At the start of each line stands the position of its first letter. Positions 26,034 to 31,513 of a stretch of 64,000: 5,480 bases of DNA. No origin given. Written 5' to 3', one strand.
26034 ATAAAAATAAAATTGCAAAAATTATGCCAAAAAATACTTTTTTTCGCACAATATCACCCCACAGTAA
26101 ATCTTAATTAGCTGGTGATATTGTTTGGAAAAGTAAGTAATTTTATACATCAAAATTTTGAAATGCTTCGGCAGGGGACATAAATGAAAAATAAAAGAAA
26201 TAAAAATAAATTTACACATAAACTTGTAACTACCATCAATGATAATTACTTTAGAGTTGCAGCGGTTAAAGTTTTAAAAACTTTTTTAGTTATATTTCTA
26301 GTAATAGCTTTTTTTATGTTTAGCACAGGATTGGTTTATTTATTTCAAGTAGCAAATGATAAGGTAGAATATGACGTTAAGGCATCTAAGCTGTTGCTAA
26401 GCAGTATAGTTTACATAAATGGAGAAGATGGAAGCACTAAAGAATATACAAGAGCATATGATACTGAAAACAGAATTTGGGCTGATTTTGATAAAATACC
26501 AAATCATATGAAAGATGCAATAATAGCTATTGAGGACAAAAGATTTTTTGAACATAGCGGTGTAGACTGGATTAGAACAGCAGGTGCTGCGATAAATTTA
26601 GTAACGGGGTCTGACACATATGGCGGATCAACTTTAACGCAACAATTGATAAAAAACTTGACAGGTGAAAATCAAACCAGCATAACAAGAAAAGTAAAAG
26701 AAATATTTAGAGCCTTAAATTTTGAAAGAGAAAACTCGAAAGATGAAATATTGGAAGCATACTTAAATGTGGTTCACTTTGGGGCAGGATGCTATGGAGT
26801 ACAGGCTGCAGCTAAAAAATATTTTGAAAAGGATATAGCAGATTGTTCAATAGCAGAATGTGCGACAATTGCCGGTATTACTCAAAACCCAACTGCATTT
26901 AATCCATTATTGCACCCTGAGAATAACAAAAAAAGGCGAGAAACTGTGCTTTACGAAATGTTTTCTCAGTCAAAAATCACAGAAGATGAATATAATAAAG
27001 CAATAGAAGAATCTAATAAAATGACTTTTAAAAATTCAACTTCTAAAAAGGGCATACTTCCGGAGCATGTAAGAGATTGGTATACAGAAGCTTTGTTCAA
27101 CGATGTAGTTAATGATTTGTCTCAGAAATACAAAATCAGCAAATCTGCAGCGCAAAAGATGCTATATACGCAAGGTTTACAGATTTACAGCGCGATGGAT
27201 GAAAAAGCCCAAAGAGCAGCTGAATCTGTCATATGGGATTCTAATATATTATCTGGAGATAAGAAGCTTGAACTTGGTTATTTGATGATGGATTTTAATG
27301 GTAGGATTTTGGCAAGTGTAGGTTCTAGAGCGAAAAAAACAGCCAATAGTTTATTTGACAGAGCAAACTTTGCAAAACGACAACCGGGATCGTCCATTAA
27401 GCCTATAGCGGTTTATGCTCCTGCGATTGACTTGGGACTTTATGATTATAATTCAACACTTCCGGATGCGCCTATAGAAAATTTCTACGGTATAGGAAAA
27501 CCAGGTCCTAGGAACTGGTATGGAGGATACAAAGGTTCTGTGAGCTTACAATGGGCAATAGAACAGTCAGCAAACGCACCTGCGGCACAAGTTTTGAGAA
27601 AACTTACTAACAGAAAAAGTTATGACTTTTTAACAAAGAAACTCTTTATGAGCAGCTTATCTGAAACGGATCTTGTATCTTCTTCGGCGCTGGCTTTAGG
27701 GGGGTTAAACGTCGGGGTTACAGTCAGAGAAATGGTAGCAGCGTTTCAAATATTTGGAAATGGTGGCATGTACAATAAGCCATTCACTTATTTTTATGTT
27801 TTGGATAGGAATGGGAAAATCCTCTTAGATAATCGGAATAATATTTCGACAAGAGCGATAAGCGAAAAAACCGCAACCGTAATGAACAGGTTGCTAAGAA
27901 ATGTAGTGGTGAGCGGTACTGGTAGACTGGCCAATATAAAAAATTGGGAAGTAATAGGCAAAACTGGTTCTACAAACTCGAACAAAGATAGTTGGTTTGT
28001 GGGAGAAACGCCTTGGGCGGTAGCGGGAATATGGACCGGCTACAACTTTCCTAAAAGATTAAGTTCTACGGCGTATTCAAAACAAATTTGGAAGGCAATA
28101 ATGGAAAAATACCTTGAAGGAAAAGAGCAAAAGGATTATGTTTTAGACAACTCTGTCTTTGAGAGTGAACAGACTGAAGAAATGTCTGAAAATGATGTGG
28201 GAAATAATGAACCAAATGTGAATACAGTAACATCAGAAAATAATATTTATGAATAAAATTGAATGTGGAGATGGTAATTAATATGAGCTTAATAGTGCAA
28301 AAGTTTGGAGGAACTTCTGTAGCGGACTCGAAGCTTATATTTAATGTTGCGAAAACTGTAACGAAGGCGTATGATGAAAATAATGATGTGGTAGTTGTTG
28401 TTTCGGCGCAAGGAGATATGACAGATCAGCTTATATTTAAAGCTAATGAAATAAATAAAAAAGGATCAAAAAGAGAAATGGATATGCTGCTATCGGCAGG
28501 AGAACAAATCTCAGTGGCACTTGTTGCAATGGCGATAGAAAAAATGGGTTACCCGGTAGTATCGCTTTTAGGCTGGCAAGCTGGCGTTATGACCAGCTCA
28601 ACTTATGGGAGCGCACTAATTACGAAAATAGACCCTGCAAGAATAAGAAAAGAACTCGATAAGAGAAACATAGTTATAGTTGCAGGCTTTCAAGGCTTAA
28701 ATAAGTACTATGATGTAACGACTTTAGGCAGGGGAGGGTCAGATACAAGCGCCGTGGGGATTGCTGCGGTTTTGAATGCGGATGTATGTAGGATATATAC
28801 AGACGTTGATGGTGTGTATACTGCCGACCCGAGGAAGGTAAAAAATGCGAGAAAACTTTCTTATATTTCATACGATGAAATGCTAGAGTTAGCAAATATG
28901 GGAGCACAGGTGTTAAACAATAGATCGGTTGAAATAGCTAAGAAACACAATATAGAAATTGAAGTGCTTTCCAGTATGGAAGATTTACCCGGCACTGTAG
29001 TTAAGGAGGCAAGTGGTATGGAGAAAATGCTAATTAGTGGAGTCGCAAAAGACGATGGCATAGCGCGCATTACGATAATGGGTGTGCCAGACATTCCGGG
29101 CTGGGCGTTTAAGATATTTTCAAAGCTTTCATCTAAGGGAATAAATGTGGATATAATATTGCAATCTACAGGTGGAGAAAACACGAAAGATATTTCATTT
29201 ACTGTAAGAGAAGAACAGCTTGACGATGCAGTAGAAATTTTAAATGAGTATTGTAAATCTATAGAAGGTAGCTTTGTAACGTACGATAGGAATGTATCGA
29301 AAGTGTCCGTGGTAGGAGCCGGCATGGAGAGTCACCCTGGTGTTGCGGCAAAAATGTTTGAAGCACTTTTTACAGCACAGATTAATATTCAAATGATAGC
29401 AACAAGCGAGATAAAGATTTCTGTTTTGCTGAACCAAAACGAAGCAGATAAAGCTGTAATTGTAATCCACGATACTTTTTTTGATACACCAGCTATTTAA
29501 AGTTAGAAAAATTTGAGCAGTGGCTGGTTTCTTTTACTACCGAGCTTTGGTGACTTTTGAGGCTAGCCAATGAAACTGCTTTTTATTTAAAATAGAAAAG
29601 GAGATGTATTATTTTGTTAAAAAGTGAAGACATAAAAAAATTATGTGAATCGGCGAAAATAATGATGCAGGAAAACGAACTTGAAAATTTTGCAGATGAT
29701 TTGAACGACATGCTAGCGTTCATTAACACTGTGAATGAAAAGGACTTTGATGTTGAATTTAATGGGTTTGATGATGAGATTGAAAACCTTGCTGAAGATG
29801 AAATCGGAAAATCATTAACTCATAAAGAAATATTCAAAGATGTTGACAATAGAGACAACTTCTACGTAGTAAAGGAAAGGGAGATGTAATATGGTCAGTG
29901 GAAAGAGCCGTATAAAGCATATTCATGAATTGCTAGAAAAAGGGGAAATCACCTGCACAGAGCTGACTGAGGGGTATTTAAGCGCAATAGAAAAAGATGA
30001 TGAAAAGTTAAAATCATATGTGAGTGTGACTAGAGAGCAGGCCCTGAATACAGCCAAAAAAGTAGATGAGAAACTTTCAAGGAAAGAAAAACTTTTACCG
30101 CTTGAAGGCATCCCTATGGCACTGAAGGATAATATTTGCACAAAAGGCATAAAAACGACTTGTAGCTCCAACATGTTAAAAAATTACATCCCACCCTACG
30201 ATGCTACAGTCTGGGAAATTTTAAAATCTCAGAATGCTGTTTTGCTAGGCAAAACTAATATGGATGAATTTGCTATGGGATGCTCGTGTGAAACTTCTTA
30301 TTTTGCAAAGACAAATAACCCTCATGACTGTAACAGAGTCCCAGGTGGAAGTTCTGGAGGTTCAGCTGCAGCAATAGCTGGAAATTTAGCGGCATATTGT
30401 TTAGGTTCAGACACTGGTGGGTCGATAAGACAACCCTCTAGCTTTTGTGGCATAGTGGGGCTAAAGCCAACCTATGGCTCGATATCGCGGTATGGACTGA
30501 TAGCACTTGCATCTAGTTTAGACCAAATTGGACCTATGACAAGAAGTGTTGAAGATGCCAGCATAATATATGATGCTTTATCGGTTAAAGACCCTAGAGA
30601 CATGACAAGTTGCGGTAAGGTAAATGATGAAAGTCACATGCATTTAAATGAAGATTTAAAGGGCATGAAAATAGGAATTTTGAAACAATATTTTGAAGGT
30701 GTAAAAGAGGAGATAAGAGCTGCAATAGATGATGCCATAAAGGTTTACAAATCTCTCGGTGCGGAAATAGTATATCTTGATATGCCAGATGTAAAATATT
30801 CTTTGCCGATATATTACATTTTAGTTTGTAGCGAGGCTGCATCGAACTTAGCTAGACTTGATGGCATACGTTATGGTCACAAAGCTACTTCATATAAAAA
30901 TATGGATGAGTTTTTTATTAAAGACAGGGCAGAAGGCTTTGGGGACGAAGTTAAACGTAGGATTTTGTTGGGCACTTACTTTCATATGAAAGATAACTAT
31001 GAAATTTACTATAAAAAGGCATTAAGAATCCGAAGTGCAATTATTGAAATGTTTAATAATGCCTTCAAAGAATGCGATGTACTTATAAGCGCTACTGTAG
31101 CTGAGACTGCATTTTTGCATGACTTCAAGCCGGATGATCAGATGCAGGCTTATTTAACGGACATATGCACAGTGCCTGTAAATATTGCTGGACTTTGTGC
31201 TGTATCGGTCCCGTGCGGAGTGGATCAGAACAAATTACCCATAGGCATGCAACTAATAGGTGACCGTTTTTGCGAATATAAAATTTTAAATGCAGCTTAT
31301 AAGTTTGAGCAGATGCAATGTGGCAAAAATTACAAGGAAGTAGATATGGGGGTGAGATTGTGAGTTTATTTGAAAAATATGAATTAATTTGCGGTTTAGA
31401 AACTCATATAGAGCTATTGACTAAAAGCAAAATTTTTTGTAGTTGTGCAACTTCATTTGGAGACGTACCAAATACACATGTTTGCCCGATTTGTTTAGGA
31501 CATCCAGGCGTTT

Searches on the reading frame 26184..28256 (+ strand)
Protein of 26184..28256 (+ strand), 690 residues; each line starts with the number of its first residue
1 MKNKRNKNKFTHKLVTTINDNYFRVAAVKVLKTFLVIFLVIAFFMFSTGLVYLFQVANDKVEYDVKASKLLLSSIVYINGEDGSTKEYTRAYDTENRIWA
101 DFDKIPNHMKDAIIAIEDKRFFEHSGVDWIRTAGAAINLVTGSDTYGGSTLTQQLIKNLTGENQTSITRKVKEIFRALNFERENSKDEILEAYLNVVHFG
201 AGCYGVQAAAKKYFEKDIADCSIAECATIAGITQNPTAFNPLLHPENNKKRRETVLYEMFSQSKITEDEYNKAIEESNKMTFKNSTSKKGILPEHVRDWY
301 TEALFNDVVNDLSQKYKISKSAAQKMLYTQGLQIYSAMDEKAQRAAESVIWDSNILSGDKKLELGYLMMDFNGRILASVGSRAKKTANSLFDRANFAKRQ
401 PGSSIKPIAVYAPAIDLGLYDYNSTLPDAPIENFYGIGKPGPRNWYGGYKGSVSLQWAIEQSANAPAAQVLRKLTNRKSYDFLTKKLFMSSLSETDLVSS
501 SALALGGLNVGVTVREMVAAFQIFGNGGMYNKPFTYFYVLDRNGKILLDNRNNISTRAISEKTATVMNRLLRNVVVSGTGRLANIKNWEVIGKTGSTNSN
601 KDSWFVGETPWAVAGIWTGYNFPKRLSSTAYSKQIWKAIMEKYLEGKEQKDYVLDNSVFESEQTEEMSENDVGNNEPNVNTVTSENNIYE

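Call 53: search_protein_families(library=pfam, proteins=[window:26184-28256:+], max_evalue=0.00001)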
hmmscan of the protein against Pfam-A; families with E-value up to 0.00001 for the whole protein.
window:26184-28256:+ (690 aa): 2 families
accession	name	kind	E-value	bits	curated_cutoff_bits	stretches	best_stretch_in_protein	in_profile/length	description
PF00912.28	Transgly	-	2.8e-61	206.5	27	1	92-259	8-177/178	Transglycosylase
PF00905.27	Transpeptidase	-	4.9e-22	78.9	22.1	1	371-641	9-299/299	Penicillin binding protein transpeptidase domain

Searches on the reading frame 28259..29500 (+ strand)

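Call 53: search_protein_families(library=pfam, proteins=[window:28259-29500:+], max_evalue=0.00001)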
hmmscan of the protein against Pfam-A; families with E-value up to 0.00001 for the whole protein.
window:28259-29500:+ (413 aa): 4 families
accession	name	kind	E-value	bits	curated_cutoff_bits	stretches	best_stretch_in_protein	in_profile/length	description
PF00696.33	AA_kinase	-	8.7e-50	170.1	24.9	1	11-237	2-233/234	Amino acid kinase family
PF22468.2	ACT_9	-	1e-36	124.9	27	2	349-407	1-61/61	ACT domain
PF13840.12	ACT_7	-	8e-22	77.3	27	1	343-405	3-65/65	ACT domain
PF01842.31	ACT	-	1.2e-14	54.1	27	1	273-331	4-64/66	ACT domain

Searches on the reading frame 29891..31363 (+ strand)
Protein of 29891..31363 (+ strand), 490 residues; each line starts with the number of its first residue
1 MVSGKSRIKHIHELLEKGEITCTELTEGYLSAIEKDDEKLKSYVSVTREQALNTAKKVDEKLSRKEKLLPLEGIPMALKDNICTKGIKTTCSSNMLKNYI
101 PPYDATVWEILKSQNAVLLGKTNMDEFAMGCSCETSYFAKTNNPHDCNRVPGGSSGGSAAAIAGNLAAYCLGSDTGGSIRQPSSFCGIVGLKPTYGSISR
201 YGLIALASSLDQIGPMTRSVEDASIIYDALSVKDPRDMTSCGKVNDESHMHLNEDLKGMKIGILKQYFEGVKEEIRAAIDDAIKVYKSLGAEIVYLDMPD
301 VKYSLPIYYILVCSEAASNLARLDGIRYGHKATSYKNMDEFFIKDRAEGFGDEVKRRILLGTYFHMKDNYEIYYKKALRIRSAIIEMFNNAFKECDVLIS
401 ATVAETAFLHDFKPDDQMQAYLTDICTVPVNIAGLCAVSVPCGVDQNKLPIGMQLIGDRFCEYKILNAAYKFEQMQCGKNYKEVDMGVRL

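Call 54: search_protein_families(library=pfam, proteins=[window:29891-31363:+], max_evalue=0.00001)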
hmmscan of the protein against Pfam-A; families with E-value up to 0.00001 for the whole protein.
window:29891-31363:+ (490 aa): 1 family
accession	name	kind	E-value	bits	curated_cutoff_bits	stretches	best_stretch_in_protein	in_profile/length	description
PF01425.27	Amidase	-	1.8e-144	482.6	27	1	24-466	1-445/445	Amidase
